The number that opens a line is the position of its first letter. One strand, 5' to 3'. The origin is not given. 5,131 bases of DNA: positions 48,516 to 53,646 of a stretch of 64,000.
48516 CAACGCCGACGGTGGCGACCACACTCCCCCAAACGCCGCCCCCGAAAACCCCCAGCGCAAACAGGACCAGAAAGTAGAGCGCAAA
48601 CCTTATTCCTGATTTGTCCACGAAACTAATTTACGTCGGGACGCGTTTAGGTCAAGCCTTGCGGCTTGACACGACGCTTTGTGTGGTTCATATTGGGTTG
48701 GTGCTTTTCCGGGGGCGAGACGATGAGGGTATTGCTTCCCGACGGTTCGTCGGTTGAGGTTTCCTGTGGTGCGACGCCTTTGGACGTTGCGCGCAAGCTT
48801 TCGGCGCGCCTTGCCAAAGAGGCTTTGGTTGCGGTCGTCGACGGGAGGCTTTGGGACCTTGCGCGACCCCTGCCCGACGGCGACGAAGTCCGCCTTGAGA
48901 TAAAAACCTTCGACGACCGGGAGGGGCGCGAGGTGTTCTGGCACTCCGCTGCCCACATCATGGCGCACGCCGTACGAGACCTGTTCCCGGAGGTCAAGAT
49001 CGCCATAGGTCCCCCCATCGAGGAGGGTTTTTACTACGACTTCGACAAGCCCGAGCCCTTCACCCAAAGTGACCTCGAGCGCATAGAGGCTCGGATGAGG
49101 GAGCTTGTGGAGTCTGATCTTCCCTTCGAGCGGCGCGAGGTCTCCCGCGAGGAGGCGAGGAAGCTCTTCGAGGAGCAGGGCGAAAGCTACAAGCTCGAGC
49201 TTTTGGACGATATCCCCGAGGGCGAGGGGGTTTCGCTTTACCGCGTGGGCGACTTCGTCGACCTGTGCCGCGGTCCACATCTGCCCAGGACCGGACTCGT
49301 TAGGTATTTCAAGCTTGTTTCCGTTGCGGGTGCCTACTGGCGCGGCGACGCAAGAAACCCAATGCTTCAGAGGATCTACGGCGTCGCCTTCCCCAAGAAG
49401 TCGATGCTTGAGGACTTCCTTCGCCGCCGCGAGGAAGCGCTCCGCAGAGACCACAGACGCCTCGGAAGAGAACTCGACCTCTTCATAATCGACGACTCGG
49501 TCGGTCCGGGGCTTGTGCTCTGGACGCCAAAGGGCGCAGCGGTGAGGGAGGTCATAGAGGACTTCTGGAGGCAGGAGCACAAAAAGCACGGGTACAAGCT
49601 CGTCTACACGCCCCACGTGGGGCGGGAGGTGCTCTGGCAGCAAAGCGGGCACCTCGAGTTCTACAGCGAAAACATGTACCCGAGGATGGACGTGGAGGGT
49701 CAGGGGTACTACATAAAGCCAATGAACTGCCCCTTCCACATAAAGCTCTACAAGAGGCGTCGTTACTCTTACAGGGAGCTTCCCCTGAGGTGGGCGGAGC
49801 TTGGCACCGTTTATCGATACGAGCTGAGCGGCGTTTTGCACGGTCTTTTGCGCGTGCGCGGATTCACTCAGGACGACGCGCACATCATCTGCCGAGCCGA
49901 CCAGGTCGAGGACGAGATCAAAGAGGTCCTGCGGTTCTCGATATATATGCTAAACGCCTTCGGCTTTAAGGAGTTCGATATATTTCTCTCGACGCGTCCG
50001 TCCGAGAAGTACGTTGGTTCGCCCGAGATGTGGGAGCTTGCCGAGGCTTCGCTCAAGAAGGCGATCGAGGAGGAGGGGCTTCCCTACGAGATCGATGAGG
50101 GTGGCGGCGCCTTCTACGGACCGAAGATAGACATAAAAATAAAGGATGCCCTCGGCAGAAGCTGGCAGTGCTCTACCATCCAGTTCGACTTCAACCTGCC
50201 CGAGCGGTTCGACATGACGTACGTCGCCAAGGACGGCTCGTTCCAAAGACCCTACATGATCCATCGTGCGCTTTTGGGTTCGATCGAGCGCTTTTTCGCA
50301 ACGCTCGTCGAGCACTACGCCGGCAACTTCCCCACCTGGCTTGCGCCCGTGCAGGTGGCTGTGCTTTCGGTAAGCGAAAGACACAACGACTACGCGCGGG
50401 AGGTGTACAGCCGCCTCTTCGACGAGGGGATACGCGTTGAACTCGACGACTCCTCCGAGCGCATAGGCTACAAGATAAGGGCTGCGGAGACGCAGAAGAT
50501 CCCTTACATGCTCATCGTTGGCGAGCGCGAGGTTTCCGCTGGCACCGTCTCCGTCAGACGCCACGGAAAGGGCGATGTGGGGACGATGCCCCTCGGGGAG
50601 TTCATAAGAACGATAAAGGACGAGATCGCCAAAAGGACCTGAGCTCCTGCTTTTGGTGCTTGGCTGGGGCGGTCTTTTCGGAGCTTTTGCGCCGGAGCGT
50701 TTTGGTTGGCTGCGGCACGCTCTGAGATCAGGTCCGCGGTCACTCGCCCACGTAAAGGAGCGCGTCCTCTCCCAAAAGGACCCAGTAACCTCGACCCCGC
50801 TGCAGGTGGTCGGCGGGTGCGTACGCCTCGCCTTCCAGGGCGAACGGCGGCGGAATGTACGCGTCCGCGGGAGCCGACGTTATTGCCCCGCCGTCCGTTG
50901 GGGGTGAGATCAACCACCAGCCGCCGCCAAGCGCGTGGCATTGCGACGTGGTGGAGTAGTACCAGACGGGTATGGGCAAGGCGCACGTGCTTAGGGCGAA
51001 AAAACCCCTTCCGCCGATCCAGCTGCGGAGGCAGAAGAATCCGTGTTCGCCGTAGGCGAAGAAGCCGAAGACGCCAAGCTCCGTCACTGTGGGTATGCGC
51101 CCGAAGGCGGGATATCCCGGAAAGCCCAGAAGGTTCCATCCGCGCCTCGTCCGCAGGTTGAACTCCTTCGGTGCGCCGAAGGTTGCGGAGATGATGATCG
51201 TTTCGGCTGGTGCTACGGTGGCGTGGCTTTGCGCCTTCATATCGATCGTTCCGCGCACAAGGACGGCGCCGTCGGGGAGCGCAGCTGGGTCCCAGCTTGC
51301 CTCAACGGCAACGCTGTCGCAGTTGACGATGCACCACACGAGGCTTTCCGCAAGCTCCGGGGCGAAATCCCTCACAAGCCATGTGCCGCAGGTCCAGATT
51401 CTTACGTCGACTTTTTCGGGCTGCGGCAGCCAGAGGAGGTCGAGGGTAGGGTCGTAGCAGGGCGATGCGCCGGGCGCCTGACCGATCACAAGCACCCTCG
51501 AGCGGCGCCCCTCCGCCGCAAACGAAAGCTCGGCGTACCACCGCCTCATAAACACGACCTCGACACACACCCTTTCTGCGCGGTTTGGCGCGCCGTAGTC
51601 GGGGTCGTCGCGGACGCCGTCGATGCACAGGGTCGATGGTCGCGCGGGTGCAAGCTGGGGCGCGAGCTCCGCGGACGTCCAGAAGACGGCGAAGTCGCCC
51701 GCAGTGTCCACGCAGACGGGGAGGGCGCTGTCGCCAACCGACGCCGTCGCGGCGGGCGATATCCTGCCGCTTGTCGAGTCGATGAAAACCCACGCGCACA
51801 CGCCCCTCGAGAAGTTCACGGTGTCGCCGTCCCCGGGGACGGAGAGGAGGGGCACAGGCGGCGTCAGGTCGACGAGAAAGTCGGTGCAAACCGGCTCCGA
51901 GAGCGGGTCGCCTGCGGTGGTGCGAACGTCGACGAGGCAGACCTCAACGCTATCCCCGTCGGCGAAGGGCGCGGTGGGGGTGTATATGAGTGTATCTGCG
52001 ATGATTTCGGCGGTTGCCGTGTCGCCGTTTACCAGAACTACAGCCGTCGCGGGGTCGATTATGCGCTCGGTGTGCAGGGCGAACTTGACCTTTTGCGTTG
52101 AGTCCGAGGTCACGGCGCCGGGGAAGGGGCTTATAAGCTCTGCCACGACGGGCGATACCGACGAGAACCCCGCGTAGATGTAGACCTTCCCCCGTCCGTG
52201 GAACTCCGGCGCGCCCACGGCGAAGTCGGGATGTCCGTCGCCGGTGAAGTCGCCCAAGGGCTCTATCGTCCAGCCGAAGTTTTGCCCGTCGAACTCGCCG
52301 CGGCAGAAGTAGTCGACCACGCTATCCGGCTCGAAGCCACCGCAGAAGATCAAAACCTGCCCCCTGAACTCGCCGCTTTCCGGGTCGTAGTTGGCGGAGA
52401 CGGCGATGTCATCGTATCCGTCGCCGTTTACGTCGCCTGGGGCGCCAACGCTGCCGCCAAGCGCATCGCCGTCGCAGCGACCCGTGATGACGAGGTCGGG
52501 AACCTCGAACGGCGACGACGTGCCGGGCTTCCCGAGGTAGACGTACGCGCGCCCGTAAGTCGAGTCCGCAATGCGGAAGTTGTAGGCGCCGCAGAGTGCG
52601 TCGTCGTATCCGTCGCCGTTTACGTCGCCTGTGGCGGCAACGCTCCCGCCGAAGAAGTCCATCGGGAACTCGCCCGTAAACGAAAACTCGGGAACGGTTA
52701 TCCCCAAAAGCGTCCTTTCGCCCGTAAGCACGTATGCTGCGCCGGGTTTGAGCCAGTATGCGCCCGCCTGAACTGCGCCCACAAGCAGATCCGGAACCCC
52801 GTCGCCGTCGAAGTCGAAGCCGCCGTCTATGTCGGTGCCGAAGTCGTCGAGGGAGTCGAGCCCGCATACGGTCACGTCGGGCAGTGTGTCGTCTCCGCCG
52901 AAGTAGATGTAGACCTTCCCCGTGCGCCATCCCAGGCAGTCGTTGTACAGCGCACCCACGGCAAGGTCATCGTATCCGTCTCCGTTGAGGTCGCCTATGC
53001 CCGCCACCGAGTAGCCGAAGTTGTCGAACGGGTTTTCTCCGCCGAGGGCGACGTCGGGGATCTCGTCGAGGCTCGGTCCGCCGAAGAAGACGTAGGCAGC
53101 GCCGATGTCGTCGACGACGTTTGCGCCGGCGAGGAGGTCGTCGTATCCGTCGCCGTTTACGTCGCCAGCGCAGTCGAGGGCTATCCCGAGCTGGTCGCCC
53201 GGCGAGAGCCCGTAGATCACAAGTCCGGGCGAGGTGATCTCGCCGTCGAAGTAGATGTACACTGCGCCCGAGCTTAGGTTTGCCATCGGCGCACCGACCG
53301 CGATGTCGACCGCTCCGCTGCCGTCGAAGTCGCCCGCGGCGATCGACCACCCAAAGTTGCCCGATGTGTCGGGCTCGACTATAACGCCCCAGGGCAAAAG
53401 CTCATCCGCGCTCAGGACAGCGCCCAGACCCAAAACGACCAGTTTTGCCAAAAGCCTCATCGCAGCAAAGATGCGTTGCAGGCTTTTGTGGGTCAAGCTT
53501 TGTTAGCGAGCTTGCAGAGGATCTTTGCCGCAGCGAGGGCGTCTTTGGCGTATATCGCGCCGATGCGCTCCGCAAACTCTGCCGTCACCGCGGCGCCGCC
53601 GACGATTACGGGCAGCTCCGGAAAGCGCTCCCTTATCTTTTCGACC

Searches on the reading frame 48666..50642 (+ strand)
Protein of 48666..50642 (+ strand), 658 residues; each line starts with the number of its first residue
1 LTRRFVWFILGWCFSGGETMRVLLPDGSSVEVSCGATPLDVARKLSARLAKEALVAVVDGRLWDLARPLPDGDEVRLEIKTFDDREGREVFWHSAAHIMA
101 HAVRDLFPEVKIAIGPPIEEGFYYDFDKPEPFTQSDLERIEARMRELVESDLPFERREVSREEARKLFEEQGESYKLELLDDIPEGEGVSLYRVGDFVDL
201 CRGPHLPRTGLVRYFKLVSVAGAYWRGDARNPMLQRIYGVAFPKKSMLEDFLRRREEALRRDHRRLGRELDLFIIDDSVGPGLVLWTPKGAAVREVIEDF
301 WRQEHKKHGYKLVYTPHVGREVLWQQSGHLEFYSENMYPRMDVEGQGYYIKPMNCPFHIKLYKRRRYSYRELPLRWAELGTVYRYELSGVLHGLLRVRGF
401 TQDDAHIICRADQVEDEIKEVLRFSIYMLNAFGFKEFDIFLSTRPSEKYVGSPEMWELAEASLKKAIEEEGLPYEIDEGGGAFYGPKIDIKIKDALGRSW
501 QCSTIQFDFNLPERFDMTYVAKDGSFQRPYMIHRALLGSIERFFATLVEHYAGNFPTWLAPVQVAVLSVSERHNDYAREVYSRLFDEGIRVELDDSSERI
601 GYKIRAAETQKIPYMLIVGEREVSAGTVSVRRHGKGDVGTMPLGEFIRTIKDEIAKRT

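Call 53: search_protein_families(library=pfam, proteins=[window:48666-50642:+], max_evalue=0.00001)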
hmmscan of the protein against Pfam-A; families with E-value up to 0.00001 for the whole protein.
window:48666-50642:+ (658 aa): 4 families
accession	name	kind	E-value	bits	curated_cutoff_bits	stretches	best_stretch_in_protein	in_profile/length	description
PF00587.30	tRNA-synt_2b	-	1.4e-45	156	29.3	1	344-551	7-179/179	tRNA synthetase class II core domain (G, H, P, S and T)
PF03129.25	HGTP_anticodon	-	6.4e-28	97.2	21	1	563-652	1-93/94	Anticodon binding domain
PF07973.19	tRNA_SAD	-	1.6e-16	60.4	24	1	189-238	1-44/44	Threonyl and Alanyl tRNA synthetase second additional domain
PF02824.27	TGS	-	2.5e-15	56.7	22.2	1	20-77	1-58/60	TGS domain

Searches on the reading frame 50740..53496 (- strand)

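Call 53: search_protein_families(library=pfam, proteins=[window:50740-53496:-], max_evalue=0.00001)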
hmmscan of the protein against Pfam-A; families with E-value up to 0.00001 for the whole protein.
window:50740-53496:- (918 aa): 2 families
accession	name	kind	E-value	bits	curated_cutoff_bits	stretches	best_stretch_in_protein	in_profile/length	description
PF01839.29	FG-GAP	-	3.7e-47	158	22.1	4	407-441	1-37/37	FG-GAP repeat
PF13517.12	FG-GAP_3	-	1.2e-16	61.5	26.9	0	228-301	1-60/61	FG-GAP-like repeat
